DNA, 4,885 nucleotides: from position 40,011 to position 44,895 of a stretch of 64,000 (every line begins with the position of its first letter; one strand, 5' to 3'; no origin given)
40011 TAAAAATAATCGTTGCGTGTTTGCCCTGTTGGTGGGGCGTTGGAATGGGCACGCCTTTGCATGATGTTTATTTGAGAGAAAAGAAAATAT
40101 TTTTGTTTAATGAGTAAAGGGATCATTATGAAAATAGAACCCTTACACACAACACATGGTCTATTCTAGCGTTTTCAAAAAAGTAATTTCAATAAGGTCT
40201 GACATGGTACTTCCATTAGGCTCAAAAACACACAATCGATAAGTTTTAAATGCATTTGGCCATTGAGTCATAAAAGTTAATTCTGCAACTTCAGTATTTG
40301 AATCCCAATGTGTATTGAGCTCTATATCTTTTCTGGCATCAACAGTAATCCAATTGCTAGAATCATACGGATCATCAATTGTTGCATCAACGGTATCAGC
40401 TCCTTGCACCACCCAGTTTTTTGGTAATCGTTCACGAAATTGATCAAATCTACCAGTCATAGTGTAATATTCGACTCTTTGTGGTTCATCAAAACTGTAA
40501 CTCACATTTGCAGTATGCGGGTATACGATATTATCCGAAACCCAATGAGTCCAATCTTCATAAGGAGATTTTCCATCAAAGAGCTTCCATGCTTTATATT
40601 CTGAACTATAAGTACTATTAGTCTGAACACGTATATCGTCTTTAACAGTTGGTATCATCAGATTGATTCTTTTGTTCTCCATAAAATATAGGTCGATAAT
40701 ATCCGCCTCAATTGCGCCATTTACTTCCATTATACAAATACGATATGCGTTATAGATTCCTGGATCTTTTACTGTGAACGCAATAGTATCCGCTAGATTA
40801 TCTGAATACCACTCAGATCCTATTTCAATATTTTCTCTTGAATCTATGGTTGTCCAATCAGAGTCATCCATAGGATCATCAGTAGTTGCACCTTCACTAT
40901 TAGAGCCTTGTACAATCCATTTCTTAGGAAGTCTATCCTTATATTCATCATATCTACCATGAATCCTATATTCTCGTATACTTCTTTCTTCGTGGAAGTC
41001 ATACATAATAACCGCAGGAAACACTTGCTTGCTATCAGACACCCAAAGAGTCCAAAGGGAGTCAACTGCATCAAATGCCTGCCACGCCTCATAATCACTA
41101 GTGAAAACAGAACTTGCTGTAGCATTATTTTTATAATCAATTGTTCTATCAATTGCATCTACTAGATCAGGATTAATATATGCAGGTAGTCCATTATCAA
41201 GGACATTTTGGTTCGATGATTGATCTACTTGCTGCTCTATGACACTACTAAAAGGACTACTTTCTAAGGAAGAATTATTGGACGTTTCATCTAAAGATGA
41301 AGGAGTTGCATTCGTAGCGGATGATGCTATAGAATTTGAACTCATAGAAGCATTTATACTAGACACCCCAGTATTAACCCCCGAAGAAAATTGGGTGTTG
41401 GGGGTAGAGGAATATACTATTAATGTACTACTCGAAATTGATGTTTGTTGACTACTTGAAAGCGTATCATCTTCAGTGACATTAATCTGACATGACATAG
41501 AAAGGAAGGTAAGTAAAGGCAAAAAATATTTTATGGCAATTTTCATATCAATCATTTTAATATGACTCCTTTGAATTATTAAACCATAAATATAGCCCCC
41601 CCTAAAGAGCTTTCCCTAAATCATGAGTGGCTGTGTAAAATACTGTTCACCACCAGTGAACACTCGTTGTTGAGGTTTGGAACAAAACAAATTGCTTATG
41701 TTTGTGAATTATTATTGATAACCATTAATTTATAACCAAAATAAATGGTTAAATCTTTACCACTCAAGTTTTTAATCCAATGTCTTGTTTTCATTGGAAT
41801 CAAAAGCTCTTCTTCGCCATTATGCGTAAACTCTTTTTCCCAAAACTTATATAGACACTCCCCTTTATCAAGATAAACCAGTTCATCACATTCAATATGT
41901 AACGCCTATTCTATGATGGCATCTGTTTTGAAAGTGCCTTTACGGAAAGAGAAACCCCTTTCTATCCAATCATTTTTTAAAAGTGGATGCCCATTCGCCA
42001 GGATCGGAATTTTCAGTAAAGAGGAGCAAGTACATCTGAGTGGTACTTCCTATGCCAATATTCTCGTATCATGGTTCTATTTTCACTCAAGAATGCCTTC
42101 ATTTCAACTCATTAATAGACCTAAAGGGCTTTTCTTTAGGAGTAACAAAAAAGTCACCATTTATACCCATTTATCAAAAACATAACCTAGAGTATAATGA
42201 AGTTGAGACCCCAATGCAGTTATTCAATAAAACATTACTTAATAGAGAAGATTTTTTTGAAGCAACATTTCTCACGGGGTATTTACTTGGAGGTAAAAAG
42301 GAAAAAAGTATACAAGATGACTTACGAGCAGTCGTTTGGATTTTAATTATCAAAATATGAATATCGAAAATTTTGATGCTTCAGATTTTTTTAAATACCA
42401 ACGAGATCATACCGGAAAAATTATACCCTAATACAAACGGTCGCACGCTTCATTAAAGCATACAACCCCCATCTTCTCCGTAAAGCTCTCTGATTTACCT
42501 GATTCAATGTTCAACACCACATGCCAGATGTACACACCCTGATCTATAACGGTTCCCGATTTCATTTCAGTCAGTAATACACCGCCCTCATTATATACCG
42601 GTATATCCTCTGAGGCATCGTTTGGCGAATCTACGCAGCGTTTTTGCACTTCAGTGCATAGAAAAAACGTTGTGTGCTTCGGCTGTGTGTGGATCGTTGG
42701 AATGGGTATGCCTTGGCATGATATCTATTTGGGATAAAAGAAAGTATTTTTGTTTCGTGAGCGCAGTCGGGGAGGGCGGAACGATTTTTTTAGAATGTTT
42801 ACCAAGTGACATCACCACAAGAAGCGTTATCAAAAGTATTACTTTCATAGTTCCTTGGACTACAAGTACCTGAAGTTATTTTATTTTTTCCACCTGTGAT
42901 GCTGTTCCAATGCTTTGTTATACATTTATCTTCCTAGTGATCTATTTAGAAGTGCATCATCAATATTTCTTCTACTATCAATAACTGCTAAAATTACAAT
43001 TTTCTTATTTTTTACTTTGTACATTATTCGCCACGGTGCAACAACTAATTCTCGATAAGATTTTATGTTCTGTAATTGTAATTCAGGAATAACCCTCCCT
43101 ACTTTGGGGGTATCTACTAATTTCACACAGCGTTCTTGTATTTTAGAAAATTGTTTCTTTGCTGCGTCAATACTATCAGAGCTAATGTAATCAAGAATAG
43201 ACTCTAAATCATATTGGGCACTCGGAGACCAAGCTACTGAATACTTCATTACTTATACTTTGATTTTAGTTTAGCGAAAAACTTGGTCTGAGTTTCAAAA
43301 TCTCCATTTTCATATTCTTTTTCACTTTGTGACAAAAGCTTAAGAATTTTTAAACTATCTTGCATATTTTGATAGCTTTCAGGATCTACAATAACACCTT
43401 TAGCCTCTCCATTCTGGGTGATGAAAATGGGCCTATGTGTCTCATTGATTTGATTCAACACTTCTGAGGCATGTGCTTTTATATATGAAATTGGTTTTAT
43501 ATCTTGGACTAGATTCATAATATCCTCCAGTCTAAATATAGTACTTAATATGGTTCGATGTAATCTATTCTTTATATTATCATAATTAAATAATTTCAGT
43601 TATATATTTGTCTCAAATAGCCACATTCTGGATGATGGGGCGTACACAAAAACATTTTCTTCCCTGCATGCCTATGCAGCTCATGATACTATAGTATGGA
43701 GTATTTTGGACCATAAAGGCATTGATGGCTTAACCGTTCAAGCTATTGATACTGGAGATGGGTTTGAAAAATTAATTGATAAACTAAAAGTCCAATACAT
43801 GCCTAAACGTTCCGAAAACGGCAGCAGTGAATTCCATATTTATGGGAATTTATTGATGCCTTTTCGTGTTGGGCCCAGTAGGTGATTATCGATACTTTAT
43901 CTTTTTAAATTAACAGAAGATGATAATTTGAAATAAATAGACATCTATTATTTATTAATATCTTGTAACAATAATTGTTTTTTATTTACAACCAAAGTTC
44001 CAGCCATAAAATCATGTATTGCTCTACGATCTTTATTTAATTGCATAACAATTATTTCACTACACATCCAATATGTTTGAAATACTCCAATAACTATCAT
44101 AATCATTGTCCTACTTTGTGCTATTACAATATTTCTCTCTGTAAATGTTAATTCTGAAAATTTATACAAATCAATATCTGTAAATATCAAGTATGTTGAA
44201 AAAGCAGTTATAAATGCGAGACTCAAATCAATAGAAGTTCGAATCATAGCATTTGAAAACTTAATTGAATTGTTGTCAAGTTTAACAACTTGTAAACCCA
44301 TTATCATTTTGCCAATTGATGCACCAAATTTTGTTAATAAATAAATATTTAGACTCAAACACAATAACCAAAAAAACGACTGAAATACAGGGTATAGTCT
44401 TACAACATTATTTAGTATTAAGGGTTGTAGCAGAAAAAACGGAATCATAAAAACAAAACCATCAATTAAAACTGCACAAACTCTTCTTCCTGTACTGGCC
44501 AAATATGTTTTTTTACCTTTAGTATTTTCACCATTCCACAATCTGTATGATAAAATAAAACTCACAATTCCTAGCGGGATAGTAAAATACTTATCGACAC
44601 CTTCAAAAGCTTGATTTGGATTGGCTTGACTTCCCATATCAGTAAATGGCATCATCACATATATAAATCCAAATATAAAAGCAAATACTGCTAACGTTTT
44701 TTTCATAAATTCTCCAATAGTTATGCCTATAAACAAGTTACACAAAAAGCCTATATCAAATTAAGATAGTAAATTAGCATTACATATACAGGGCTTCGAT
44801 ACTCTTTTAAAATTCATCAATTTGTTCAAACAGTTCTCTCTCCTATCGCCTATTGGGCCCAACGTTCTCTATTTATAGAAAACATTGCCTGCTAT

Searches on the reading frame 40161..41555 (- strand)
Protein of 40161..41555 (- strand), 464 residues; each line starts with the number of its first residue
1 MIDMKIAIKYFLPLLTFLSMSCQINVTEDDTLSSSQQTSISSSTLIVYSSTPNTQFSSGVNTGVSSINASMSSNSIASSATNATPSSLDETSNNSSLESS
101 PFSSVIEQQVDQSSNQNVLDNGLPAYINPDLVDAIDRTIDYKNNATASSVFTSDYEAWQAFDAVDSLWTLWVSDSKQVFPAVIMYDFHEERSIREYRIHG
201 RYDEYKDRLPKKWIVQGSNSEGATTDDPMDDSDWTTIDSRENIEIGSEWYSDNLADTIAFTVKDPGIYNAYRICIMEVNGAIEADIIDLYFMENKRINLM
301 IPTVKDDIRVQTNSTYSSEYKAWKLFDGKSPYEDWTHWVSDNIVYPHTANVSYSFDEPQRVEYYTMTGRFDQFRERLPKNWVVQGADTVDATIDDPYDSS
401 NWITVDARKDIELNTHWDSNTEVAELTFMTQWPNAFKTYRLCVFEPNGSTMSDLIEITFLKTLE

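Call 18: search_protein_families(library=pfam, proteins=[window:40161-41555:-], max_evalue=0.001)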
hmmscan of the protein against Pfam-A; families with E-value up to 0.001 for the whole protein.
window:40161-41555:- (464 aa): 1 family
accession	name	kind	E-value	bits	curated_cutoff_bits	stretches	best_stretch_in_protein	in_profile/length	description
PF22633.2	F5_F8_type_C_2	-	2.3e-05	25.4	27.8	1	165-245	7-73/91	NedA-like, galactose-binding domain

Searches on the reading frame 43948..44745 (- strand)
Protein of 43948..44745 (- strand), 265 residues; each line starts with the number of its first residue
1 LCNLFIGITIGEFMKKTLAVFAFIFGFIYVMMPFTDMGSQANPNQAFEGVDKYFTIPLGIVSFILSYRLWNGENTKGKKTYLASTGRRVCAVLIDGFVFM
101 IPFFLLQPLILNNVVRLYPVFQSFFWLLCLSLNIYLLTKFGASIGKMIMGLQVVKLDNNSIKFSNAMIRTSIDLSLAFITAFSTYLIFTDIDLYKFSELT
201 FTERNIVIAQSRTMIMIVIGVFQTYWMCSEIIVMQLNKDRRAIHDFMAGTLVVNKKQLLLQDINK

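Call 18: search_protein_families(library=pfam, proteins=[window:43948-44745:-], max_evalue=0.001)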
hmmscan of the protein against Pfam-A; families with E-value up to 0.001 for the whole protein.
window:43948-44745:- (265 aa): 1 family
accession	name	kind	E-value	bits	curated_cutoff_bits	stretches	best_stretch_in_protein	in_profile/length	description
PF06271.18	RDD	-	4.4e-13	50.1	24.1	1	82-249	1-137/137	RDD family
